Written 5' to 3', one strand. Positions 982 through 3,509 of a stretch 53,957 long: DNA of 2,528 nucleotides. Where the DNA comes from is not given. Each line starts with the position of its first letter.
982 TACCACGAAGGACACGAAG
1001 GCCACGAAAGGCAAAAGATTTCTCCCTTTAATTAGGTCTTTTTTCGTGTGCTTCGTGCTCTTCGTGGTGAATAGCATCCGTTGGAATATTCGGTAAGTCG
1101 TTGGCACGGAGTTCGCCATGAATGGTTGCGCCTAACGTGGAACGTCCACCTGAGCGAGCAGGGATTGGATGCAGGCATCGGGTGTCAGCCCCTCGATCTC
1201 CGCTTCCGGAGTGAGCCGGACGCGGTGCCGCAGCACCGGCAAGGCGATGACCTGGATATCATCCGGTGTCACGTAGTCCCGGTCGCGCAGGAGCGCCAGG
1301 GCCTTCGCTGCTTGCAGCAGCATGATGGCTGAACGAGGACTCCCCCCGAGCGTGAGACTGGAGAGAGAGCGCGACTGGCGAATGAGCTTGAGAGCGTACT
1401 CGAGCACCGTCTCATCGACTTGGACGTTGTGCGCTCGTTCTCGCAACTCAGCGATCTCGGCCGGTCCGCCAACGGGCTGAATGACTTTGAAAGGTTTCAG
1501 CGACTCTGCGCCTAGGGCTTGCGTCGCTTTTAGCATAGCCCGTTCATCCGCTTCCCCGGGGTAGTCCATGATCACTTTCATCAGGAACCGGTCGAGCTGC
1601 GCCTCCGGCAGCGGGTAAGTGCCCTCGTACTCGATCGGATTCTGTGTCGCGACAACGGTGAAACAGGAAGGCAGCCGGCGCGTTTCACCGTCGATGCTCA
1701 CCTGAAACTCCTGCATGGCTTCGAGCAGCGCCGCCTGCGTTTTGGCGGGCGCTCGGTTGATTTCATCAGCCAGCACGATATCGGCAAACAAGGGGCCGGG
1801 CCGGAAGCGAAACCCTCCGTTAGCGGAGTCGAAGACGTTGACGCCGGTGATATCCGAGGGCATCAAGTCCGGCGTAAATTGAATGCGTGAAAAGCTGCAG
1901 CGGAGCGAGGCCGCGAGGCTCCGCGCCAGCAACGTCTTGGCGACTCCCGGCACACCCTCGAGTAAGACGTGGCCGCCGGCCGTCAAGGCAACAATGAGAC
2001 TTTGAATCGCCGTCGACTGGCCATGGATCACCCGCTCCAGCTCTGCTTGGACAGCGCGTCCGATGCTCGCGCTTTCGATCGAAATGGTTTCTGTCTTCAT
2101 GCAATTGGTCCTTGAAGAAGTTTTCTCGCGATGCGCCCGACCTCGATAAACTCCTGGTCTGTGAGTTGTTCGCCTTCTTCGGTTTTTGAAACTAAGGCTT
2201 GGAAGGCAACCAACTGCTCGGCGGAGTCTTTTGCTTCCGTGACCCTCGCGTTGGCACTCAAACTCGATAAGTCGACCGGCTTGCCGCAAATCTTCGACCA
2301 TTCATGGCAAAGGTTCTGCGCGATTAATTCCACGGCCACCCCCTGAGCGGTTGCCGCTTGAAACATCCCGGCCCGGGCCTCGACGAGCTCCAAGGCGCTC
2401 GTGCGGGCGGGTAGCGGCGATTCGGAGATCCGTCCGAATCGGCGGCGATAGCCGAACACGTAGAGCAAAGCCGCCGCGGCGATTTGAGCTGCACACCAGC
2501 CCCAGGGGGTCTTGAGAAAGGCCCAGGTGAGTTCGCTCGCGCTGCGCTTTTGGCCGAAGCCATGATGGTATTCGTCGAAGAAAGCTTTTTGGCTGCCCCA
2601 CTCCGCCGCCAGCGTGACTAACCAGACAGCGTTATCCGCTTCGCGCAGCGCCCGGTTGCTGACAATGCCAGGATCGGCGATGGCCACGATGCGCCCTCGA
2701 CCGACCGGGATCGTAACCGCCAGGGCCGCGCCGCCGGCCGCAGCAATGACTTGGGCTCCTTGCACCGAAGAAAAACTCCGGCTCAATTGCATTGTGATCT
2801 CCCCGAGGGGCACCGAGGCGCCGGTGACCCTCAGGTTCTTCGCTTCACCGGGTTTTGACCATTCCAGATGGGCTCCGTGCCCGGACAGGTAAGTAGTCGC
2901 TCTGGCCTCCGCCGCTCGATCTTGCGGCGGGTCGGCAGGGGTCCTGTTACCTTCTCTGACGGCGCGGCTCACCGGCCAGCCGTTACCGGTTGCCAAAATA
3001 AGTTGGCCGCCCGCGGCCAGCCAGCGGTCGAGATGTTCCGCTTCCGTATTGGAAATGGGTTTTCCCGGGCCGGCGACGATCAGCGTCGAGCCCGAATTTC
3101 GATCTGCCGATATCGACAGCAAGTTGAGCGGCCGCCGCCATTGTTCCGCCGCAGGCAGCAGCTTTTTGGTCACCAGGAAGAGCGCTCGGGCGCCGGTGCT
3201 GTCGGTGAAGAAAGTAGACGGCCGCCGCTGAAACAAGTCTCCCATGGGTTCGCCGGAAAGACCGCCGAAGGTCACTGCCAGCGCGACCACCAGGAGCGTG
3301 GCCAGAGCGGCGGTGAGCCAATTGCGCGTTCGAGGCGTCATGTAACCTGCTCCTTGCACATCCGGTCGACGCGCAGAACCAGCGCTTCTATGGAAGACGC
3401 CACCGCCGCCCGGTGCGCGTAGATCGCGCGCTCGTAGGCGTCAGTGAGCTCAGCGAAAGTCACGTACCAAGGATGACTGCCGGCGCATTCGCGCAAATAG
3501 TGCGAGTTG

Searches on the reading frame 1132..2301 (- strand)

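Call 34: search_protein_families(library=pfam, proteins=[window:1132-2301:-], max_evalue=0.00001)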
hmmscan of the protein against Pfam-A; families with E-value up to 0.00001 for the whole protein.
window:1132-2301:- (389 aa): 7 families
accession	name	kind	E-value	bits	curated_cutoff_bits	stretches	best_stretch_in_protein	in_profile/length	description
PF07726.17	AAA_3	-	9.4e-64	213.6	27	1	111-241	1-131/131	ATPase family associated with various cellular activities (AAA)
PF17863.7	AAA_lid_2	-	2.4e-22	78.9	22.7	1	309-379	2-72/74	AAA lid domain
PF07728.20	AAA_5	-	2.7e-16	60.3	22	1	111-239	1-139/139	AAA domain (dynein-related subfamily)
PF20030.5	bpMoxR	-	3.9e-11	42.8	27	1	84-269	6-190/205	MoxR domain in the MoxR-vWA-beta-propeller ternary systems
PF00004.35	AAA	-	1.7e-06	29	21.2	1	112-223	1-112/131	ATPase family associated with various cellular activities (AAA)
PF00493.29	MCM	-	3.9e-06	26.6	23.3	0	109-224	57-175/224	MCM P-loop domain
PF01078.27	Mg_chelatase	-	5.9e-06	26.3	20.3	0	92-131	5-44/207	Magnesium chelatase, subunit ChlI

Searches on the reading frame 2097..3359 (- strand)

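Call 34: search_protein_families(library=pfam, proteins=[window:2097-3359:-], max_evalue=0.00001)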
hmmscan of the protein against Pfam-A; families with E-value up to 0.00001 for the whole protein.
window:2097-3359:- (420 aa): 1 family
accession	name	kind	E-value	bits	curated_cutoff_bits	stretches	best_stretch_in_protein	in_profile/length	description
PF14258.12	DUF4350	-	5.6e-17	63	30.4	1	52-247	4-177/181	Domain of unknown function (DUF4350)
